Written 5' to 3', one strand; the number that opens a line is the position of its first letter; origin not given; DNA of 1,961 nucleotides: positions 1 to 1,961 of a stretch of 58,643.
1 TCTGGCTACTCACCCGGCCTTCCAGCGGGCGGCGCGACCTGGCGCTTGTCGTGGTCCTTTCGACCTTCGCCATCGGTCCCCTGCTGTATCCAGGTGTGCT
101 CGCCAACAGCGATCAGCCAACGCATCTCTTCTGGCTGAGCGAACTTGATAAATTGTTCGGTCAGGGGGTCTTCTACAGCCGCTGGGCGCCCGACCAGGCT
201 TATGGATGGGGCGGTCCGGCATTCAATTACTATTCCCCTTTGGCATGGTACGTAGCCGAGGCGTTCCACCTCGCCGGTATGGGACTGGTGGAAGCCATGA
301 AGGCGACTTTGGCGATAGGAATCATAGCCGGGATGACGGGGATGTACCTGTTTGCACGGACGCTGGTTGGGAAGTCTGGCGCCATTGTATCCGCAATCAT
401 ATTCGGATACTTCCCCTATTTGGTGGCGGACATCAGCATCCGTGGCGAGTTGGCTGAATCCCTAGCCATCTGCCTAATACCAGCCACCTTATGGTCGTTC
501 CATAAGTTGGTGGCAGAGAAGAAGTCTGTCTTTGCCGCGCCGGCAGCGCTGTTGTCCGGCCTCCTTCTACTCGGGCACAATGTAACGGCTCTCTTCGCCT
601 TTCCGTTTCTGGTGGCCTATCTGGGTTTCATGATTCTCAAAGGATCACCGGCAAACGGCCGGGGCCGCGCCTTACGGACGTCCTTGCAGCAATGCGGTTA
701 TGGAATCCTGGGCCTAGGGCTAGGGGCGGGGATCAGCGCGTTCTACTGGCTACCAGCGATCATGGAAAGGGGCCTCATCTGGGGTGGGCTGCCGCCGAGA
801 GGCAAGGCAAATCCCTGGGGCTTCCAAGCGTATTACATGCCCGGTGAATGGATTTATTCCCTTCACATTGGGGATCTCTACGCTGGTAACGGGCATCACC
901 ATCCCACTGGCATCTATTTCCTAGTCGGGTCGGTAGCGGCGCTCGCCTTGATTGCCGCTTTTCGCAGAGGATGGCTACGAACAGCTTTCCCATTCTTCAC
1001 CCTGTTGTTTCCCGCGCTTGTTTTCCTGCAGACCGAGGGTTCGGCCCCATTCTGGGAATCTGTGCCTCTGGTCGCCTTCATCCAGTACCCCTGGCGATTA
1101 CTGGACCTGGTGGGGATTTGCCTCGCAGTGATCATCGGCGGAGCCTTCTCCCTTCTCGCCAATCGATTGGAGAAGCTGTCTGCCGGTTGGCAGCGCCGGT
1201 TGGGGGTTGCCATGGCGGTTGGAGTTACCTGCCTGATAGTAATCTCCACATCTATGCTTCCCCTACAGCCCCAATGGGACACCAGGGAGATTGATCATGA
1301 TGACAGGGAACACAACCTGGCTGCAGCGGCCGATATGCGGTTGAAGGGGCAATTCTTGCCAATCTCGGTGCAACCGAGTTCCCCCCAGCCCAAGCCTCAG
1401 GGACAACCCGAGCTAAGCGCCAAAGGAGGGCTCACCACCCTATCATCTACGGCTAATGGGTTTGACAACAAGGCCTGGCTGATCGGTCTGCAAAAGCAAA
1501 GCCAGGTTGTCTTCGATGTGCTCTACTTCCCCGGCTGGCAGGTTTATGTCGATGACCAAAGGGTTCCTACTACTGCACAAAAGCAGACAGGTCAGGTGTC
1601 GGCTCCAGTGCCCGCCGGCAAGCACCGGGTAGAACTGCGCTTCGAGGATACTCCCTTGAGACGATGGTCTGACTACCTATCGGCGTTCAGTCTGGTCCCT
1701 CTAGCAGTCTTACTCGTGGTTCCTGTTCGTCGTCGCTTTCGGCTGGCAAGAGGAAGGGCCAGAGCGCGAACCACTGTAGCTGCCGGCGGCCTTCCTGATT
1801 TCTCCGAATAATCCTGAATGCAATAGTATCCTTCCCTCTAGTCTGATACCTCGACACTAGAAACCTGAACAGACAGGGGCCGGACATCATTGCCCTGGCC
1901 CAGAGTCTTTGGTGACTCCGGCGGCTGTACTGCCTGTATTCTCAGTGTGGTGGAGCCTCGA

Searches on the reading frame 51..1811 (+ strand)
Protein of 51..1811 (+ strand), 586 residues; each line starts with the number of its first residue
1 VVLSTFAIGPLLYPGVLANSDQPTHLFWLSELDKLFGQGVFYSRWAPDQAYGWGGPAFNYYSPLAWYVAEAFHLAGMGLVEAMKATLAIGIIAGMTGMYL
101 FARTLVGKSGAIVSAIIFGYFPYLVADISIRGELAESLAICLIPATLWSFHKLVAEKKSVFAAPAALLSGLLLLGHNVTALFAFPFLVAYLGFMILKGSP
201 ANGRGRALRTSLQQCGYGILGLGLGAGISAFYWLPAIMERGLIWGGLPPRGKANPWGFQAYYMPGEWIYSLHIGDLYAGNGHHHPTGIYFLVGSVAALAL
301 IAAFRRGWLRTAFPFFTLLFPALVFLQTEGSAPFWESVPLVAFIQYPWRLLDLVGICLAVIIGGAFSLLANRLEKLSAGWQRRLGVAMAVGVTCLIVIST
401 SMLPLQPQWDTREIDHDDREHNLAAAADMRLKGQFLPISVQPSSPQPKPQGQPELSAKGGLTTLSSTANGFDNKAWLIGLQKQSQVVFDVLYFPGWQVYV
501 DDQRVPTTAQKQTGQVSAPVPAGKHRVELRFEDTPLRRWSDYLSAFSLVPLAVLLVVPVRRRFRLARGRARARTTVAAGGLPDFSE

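Call 7: search_protein_families(library=pfam, proteins=[window:51-1811:+], max_evalue=0.01)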
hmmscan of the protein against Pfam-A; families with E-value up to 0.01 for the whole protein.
window:51-1811:+ (586 aa): 3 families
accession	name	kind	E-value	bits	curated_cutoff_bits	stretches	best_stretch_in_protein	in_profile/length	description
PF10131.15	PTPS_related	-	1.8e-08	33.8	26.4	1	58-399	1-303/621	6-pyruvoyl-tetrahydropterin synthase related domain; membrane protein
PF09586.16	YfhO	-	0.00012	21.1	28.5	1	482-531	775-823/835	Bacterial membrane protein YfhO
PF13231.12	PMT_2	-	0.00035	21.3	26.1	1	65-191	7-129/160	Dolichyl-phosphate-mannose-protein mannosyltransferase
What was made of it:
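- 51..1811 (+): d1, PTPS_related/YfhO-like GT-C candidate (outside the operon). Pfam PTPS_related 33.8 bits (cutoff 26.4), with weak YfhO and PMT_2 hits (call 7).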
